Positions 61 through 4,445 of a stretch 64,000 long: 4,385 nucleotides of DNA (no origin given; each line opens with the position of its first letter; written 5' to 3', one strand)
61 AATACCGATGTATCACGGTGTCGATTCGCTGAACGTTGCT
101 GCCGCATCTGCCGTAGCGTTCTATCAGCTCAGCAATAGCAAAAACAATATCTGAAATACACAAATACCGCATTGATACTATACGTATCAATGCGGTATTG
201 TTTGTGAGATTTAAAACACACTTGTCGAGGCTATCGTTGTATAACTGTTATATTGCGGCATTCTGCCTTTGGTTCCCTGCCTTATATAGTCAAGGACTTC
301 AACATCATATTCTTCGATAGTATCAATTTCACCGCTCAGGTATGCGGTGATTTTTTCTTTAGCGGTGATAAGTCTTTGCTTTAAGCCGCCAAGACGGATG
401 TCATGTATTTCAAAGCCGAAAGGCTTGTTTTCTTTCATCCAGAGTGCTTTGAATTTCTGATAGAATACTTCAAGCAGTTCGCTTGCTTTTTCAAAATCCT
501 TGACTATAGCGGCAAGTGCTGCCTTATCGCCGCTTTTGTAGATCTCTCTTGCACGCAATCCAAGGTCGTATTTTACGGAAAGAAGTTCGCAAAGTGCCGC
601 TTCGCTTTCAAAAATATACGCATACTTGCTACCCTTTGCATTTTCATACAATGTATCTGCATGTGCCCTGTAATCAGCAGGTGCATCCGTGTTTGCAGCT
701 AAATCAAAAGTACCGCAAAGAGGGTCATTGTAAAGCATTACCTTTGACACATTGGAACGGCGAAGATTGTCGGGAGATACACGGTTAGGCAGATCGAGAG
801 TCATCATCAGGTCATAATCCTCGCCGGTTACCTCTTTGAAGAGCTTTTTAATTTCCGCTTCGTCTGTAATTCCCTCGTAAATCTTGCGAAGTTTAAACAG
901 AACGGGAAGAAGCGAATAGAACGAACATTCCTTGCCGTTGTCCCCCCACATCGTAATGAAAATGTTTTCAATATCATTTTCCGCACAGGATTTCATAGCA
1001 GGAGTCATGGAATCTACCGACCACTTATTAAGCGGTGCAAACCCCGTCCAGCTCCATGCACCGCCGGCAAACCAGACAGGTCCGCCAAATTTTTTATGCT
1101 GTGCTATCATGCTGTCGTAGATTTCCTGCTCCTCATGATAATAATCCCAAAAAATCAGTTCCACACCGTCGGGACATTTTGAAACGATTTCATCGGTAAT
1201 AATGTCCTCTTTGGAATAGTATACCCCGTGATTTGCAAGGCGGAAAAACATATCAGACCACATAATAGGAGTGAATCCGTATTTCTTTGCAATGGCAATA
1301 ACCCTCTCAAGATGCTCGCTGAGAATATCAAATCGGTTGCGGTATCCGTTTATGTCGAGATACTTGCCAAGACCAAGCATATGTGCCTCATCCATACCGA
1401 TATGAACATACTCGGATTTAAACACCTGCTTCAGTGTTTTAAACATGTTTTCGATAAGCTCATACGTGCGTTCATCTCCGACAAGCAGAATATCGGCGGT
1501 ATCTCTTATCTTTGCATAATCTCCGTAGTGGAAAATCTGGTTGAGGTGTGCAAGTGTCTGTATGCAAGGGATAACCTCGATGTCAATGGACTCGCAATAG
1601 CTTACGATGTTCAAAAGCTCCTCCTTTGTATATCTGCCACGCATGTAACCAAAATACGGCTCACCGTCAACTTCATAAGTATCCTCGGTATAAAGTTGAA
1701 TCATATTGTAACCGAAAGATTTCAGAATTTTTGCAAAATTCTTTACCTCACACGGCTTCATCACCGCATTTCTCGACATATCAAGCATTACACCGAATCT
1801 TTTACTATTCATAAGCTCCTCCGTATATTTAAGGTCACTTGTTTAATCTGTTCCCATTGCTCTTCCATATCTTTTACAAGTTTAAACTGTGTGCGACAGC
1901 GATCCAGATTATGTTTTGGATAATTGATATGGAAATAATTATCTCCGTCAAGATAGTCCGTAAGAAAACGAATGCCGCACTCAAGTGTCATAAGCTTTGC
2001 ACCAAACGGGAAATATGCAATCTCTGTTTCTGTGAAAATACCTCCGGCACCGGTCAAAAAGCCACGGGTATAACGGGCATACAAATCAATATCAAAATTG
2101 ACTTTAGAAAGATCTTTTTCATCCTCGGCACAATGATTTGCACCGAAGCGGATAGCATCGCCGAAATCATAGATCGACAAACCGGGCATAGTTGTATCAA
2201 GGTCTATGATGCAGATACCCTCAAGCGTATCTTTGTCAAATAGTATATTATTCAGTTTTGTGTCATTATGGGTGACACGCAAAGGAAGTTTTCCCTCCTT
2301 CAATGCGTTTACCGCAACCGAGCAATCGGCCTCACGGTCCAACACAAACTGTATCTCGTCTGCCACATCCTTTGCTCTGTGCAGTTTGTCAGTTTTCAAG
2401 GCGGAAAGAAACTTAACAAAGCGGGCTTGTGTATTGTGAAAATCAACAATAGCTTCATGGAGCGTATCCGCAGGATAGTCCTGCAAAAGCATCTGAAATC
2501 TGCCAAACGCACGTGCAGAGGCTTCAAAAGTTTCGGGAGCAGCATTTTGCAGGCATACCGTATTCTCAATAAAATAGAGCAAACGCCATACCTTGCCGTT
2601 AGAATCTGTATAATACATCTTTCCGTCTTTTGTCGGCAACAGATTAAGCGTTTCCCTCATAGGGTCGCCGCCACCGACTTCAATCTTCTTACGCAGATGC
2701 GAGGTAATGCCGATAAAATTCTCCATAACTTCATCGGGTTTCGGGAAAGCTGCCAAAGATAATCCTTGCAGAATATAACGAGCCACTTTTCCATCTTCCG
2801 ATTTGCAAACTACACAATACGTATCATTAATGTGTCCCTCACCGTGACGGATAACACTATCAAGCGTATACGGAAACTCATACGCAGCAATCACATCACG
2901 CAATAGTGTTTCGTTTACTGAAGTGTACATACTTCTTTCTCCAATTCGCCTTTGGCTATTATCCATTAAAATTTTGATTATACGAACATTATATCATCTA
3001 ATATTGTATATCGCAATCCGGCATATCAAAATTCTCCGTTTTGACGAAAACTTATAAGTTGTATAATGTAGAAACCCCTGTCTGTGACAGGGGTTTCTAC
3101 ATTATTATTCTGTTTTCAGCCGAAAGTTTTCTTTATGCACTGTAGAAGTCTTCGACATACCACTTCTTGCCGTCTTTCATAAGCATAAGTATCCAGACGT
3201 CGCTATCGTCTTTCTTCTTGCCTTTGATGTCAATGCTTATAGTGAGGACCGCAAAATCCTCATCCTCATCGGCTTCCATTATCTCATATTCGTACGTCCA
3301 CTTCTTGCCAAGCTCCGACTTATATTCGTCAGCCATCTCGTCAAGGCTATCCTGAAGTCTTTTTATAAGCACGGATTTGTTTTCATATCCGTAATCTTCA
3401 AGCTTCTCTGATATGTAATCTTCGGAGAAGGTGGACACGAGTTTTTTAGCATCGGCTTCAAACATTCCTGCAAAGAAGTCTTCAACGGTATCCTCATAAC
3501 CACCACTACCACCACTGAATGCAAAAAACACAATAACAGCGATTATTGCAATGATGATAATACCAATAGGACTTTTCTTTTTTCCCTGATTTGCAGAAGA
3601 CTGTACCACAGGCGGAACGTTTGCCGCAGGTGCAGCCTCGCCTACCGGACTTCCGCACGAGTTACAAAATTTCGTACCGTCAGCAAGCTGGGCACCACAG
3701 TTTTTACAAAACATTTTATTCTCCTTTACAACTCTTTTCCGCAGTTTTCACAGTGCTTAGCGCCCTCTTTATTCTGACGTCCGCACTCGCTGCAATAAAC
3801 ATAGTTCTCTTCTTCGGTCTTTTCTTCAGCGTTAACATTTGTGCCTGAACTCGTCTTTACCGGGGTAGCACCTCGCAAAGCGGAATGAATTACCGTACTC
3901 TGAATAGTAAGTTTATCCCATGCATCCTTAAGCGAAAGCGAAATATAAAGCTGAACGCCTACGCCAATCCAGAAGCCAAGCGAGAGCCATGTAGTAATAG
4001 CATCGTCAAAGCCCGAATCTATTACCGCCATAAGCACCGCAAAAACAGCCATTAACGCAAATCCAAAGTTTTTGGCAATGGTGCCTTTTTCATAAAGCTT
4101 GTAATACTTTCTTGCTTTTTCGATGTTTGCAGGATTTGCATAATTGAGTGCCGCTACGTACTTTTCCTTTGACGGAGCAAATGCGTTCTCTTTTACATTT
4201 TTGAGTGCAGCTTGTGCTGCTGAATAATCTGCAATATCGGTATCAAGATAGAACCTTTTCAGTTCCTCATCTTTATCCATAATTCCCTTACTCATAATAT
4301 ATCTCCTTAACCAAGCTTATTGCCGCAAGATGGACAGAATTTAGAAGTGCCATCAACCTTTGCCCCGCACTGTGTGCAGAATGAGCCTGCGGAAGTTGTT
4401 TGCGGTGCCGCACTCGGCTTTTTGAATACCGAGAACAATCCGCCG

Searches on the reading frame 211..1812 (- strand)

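Call 83: search_protein_families(library=pfam, proteins=[window:211-1812:-], max_evalue=0.001)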
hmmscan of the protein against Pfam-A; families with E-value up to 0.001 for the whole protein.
window:211-1812:- (533 aa): 2 families
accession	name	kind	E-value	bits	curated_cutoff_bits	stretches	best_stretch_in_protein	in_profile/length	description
PF18088.7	Glyco_H_20C_C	-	4.4e-51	173.9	27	1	332-514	2-187/194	Glycoside Hydrolase 20C C-terminal domain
PF00728.28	Glyco_hydro_20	-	7.2e-13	49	22.3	1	57-192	71-226/348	Glycosyl hydrolase family 20, catalytic domain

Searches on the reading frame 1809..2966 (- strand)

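Call 83: search_protein_families(library=pfam, proteins=[window:1809-2966:-], max_evalue=0.001)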
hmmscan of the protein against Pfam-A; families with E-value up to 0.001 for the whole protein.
window:1809-2966:- (385 aa): 1 family
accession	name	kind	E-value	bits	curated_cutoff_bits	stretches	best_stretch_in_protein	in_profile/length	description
PF01636.29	APH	-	5.8e-13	49.6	23.2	1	116-277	70-216/239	Phosphotransferase enzyme family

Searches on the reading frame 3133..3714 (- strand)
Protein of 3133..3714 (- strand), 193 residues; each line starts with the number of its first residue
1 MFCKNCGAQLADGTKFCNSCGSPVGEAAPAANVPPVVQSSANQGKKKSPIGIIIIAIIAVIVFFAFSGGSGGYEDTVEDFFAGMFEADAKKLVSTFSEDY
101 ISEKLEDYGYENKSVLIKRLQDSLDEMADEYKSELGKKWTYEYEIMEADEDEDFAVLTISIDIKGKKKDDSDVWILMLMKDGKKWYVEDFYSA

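Call 83: search_protein_families(library=pfam, proteins=[window:3133-3714:-], max_evalue=0.001)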
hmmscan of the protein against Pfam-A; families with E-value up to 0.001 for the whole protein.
window:3133-3714:- (193 aa): 3 families
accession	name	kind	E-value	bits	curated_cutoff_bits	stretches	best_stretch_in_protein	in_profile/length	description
PF13240.11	Zn_Ribbon_1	-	1.6e-08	34.5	25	1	2-24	1-23/23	zinc-ribbon domain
PF12773.13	DZR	-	0.00011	22.7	27.3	1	3-24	1-22/45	Double zinc ribbon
PF14803.11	Zn_ribbon_Nudix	-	0.00086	19.6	25.6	0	15-29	1-15/34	Nudix N-terminal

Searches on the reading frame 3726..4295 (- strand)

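Call 83: search_protein_families(library=pfam, proteins=[window:3726-4295:-], max_evalue=0.001)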
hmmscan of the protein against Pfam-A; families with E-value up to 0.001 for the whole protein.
window:3726-4295:- (189 aa): 2 families
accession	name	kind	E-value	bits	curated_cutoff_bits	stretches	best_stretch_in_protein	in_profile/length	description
PF13248.11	Zn_ribbon_3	-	3.6e-06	26.7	27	1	165-189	2-26/26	zinc-ribbon domain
PF13240.11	Zn_Ribbon_1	-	9.6e-06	25.7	25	1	167-189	1-23/23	zinc-ribbon domain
